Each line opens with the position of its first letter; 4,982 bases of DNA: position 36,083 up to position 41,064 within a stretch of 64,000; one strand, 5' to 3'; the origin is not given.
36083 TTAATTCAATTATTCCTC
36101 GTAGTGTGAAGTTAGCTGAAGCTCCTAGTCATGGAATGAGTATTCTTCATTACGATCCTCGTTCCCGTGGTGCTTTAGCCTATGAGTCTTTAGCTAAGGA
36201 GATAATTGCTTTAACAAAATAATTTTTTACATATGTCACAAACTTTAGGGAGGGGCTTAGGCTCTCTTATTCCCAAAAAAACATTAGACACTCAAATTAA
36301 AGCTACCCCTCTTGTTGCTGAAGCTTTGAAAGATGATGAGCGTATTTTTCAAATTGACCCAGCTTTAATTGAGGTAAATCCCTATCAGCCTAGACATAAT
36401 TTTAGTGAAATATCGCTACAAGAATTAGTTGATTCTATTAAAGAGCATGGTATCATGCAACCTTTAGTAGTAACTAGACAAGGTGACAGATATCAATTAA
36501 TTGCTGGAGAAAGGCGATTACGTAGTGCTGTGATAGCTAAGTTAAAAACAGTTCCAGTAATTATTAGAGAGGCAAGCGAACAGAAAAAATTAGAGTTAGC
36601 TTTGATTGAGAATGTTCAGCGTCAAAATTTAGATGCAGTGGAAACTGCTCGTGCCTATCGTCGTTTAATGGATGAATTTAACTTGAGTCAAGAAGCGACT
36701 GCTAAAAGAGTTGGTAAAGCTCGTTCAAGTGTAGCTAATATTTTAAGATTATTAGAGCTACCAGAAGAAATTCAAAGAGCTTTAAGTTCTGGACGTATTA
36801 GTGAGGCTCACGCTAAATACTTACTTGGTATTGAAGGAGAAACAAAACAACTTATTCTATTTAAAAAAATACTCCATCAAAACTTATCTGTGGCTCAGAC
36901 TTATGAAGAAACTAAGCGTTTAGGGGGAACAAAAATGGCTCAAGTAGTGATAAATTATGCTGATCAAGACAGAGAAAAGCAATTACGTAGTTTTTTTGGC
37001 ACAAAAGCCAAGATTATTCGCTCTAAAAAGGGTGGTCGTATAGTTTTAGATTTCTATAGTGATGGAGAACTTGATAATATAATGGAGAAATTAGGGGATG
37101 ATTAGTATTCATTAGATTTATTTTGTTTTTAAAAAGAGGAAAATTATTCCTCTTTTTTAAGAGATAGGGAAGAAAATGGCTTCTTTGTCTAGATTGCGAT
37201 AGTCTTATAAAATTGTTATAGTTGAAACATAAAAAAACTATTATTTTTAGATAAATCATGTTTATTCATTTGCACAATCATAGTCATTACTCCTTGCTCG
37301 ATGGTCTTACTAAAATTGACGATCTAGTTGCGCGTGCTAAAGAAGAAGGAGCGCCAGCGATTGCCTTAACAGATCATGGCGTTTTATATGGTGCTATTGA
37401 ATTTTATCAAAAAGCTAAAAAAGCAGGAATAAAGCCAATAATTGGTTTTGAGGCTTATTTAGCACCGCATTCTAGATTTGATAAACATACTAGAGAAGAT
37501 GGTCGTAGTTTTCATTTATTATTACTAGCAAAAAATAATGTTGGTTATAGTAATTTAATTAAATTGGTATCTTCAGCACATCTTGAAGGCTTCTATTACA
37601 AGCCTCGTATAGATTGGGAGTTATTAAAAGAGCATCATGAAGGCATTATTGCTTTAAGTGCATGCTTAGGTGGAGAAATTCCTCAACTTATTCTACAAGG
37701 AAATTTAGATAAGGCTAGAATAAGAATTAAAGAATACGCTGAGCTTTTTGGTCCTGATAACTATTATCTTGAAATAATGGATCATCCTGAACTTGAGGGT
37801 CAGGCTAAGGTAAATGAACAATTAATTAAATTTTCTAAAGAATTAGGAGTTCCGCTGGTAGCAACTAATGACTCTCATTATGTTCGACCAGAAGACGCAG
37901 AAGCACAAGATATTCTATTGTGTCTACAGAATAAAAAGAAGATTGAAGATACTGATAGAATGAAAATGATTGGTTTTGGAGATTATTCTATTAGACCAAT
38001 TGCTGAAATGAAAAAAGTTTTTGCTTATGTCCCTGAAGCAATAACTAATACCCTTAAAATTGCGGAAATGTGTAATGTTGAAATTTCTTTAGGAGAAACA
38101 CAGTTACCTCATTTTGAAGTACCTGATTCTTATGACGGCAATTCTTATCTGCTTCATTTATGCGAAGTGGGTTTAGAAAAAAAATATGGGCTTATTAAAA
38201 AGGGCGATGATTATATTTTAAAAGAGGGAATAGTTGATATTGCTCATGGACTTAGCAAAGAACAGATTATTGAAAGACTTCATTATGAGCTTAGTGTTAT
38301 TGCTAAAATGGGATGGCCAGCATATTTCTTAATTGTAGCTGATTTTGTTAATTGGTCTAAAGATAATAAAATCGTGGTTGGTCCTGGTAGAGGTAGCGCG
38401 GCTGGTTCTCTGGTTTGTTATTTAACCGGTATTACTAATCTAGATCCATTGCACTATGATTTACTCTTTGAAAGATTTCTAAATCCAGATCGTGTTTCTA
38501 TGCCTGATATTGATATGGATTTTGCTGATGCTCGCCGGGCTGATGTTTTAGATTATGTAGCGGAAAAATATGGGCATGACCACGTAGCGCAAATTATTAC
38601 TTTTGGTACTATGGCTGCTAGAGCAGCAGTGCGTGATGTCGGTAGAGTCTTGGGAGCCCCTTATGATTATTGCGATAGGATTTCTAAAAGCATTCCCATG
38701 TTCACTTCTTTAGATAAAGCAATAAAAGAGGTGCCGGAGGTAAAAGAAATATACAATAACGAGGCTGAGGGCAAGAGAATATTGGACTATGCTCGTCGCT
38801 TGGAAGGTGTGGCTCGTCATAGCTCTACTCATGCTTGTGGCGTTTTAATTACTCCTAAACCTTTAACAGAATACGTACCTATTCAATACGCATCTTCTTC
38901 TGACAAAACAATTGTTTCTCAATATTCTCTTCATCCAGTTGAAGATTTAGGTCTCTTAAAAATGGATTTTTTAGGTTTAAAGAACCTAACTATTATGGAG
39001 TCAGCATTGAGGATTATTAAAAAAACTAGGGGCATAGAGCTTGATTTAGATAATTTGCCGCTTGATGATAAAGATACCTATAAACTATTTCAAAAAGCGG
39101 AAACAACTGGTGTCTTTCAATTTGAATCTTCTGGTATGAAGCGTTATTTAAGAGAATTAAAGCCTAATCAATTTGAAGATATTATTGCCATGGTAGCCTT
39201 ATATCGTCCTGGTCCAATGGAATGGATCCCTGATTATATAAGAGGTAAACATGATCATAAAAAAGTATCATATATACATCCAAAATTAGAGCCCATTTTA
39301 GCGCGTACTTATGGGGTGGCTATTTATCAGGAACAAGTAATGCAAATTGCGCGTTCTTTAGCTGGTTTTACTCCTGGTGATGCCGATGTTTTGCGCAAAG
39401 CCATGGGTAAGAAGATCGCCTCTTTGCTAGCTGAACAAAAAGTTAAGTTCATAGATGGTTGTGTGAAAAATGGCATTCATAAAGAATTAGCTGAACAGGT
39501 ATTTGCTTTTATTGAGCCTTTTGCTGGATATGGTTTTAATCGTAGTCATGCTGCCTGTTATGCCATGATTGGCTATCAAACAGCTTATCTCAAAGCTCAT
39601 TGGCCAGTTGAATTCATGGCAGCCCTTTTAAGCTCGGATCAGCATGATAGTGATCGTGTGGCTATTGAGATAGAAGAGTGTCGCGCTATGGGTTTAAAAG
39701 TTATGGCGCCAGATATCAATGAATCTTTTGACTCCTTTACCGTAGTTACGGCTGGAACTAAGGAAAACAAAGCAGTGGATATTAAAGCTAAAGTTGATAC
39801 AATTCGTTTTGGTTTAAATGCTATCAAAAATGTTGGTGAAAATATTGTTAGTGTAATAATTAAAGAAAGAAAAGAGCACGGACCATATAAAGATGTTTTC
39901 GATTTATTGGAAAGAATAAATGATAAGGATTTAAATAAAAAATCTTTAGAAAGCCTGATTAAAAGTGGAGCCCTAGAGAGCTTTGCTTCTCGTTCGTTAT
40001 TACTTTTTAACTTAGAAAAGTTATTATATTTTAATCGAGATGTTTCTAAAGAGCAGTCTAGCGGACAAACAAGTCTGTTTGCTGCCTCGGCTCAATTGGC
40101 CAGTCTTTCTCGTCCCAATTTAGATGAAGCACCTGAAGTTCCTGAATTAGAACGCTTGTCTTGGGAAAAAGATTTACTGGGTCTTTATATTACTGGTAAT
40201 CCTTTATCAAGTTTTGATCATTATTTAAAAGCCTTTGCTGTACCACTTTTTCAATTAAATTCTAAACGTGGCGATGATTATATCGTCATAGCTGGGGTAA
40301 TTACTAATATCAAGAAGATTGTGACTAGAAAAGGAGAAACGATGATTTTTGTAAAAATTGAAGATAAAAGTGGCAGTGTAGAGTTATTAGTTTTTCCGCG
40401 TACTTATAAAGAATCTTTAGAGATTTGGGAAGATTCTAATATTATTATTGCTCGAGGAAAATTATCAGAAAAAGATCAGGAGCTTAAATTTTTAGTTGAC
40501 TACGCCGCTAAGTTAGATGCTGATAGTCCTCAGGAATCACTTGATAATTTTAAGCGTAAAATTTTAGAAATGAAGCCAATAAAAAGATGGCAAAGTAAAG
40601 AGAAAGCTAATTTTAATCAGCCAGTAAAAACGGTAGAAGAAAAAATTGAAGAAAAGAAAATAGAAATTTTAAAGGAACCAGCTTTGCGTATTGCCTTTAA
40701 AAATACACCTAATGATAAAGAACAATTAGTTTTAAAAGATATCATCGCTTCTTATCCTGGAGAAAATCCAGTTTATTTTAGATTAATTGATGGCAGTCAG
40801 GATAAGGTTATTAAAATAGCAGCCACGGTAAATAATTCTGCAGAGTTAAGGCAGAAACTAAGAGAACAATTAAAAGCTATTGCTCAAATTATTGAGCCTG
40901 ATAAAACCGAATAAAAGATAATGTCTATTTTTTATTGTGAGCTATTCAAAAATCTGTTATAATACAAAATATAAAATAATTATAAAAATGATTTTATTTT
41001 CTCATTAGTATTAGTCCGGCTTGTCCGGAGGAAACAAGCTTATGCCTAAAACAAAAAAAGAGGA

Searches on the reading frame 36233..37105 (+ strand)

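Call 58: search_protein_families(library=pfam, proteins=[window:36233-37105:+], max_evalue=0.001)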
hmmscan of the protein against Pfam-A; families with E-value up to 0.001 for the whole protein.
window:36233-37105:+ (290 aa): 3 families
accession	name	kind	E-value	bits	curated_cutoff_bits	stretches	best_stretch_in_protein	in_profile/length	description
PF17762.8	HTH_ParB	-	6.7e-32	110.1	22.6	1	131-229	1-99/102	ParB HTH domain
PF02195.25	ParB_N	-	5.7e-30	103.7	26.3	1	38-129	3-95/95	ParB N-terminal domain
PF23552.2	ParB_C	-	2.4e-06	27.3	23.8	1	247-288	8-50/50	ParB dimerisation domain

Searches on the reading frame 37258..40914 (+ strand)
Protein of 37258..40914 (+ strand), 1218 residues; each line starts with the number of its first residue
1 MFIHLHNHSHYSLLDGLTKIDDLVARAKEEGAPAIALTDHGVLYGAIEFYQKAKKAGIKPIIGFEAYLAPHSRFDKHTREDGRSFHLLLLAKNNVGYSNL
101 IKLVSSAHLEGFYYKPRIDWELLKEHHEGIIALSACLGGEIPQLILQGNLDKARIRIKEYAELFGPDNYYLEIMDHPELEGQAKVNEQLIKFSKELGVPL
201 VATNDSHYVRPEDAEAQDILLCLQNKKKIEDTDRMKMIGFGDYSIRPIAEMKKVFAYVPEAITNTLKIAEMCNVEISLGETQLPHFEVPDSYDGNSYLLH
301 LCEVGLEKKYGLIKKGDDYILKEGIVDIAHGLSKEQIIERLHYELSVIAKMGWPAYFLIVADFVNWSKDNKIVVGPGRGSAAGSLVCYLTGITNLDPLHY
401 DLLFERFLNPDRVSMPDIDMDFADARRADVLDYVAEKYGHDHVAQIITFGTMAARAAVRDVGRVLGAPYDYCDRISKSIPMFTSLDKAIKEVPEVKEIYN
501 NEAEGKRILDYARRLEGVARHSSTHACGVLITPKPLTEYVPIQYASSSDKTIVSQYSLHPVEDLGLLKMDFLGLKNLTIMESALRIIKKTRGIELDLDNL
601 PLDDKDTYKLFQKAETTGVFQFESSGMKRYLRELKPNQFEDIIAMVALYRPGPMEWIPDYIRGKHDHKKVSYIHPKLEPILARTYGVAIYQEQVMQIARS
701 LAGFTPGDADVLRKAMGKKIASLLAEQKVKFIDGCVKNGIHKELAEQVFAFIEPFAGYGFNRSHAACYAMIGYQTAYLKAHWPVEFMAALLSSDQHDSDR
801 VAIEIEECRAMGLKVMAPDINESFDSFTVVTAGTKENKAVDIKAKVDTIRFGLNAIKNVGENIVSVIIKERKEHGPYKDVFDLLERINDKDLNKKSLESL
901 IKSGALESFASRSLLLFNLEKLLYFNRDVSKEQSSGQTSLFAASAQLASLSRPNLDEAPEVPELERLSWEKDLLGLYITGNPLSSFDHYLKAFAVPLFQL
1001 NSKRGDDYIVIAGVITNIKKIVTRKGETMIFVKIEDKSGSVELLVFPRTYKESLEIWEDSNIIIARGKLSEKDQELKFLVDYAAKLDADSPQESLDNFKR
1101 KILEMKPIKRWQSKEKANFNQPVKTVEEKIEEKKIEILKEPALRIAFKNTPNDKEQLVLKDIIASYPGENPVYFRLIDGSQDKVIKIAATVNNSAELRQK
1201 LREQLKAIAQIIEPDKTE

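Call 58: search_protein_families(library=pfam, proteins=[window:37258-40914:+], max_evalue=0.001)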
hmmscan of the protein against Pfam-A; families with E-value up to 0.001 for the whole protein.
window:37258-40914:+ (1218 aa): 5 families
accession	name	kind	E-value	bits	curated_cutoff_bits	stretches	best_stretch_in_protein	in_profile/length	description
PF07733.18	DNA_pol3_alpha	-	7.3e-102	340.9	23.9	1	297-573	2-260/260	Bacterial DNA polymerase III alpha NTPase domain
PF17657.6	DNA_pol3_finger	-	2.7e-66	222.4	22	1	576-739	1-166/166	Bacterial DNA polymerase III alpha subunit finger domain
PF02811.25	PHP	-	4.4e-63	212.9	26.4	1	4-176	1-164/164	PHP domain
PF14579.12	HHH_6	-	5.5e-26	91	25.6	1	812-911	1-86/90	Helix-hairpin-helix motif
PF01336.31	tRNA_anti-codon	-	8.3e-10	38.9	27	1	1010-1081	2-70/75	OB-fold nucleic acid binding domain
